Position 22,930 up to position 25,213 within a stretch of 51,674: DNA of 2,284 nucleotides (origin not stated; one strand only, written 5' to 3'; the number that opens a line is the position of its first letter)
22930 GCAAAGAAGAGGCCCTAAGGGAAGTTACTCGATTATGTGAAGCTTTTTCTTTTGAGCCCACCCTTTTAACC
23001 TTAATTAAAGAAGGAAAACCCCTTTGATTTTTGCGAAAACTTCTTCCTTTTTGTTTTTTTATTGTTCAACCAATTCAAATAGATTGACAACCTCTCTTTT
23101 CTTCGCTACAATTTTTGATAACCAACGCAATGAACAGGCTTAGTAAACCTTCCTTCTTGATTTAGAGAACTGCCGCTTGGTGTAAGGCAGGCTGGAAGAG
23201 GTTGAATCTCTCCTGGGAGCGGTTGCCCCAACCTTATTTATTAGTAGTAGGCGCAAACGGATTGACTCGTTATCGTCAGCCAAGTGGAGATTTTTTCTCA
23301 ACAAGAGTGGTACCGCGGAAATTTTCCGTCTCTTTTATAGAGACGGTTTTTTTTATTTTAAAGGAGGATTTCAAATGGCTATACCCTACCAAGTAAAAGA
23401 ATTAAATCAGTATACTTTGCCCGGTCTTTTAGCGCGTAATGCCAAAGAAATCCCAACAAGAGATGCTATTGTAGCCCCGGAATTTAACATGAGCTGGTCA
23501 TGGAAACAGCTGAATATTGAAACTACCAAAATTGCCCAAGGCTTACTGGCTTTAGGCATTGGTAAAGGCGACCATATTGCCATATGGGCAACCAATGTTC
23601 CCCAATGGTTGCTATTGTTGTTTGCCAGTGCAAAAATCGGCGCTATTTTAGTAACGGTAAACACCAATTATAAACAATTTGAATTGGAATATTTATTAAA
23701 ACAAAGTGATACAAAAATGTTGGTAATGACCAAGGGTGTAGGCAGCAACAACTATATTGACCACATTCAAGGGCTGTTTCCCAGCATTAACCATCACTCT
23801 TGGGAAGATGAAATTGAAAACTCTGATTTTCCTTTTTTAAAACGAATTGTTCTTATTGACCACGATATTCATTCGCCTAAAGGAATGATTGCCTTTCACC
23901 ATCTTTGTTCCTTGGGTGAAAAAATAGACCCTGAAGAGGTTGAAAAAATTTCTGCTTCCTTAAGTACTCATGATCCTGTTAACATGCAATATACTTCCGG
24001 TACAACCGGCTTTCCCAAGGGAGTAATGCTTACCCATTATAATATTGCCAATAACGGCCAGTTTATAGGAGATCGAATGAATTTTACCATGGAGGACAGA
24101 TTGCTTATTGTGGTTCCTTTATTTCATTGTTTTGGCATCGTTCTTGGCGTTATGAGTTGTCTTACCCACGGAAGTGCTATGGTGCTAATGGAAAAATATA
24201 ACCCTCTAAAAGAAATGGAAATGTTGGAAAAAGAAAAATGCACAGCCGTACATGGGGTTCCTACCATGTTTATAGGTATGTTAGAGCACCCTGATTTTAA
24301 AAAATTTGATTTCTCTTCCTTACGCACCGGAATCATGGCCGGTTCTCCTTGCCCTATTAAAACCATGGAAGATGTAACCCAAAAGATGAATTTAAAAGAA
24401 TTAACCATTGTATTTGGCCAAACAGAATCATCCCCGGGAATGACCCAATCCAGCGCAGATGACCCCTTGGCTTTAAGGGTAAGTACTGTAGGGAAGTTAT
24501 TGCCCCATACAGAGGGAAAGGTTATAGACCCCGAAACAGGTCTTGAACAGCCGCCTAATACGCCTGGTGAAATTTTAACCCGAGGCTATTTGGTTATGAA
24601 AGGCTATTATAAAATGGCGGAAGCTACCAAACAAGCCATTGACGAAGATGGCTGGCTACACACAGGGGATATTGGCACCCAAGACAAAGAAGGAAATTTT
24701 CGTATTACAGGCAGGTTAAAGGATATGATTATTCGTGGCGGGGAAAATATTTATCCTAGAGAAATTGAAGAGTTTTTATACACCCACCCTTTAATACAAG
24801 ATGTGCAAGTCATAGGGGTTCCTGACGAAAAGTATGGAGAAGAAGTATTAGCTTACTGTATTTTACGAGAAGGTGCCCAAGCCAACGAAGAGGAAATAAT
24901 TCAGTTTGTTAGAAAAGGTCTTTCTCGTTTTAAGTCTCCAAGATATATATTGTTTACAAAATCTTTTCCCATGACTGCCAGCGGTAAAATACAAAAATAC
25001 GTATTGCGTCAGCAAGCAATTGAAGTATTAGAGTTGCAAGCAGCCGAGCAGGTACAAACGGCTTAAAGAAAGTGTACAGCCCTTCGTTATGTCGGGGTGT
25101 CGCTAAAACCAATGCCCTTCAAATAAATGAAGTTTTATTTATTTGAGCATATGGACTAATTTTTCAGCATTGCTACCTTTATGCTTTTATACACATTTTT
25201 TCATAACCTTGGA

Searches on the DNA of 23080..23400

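Call 72: search_rna_families(source=window, start=23080, end=23400, threshold=gathering, show_alignments=1)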
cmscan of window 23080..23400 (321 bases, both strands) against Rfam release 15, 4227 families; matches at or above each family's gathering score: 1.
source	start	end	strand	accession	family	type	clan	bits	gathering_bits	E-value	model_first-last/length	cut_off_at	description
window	23121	23336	+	RF00230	T-box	Cis-reg; leader;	-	123.9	93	2.6e-29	1-219/219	no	T-box leader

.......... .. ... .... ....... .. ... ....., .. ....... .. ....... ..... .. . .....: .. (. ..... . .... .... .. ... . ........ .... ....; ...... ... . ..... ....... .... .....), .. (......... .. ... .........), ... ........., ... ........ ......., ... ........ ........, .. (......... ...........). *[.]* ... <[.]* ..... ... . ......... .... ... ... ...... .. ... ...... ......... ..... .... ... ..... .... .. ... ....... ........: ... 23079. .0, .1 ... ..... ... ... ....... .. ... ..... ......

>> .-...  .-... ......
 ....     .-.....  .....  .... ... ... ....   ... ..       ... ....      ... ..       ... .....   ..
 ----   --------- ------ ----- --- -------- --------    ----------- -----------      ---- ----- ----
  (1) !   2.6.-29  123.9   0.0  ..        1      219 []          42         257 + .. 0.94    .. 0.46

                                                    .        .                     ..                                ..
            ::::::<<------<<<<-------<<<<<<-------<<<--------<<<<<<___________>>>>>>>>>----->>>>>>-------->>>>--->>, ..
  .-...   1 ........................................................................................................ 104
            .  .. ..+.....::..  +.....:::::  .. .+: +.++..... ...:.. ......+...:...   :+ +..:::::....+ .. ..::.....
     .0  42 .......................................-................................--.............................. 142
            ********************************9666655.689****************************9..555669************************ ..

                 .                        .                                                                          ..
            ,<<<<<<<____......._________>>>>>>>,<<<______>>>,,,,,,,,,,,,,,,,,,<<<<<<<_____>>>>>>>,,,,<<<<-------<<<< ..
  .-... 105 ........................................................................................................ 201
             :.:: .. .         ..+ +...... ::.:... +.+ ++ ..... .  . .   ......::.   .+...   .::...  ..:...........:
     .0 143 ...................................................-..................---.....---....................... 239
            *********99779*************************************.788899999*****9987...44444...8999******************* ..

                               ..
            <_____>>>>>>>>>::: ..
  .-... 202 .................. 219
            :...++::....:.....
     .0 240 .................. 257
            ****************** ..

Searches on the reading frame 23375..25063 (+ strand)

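Call 43: search_protein_families(library=ncbifam, proteins=[window:23375-25063:+])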
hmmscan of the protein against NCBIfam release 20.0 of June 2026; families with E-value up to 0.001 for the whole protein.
window:23375-25063:+ (563 aa): 109 families (the best 25 are shown)
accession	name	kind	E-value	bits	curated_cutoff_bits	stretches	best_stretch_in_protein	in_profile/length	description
NF009233.0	PRK12583.1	subfamily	1.5e-219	730.1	832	1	7-554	12-556/558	fatty acid CoA ligase family protein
NF004837.0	PRK06187.1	subfamily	1.8e-129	432.4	476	1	12-549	7-523/531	long-chain-fatty-acid--CoA ligase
NF005801.1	PRK07656.1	equivalog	1.1e-120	403.7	657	1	14-545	2-500/500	FadD3 family acyl-CoA ligase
NF006182.0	PRK08316.1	subfamily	2.6e-108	362.8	663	1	6-549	4-518/523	fatty acyl-CoA synthetase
NF005702.0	PRK07514.1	subfamily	4.5e-94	315.6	558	2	188-549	146-501/506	malonyl-CoA synthase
NF004758.0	PRK06087.1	equivalog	1e-92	311.3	736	1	15-559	26-546/548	medium-chain fatty-acid--CoA ligase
NF005307.0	PRK06839.1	equivalog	1.7e-91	307.4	748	1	23-547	12-492/496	o-succinylbenzoate--CoA ligase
NF006181.0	PRK08314.1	subfamily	1.1e-90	304.5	705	1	14-550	25-556/563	long-chain-fatty-acid--CoA ligase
NF052269.1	Staph_lig_FadD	equivalog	6.2e-87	292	650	2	190-548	140-493/499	long-chain-fatty-acid--CoA ligase FadD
NF005676.0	PRK07470.1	equivalog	9.4e-87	291.8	774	2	193-558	170-539/544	acyl-CoA synthetase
NF004114.0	PRK05605.1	equivalog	1.2e-86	291.3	766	1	9-550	30-571/575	long-chain-fatty-acid--CoA ligase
NF052580.1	Str24CoAsynCasG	equivalog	1.9e-85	287.3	750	2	193-541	182-543/548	steroid-24-oyl-CoA synthetase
NF005220.0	PRK06710.1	equivalog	4.7e-85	285.8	1116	1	44-546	53-551/563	long-chain-fatty-acid--CoA ligase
NF006020.0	PRK08162.1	subfamily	3.8e-84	283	677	1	18-550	24-540/545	acyl-CoA synthetase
NF005947.1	PRK08008.1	equivalog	4.8e-84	282.8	651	1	40-544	37-517/518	crotonobetaine/carnitine-CoA ligase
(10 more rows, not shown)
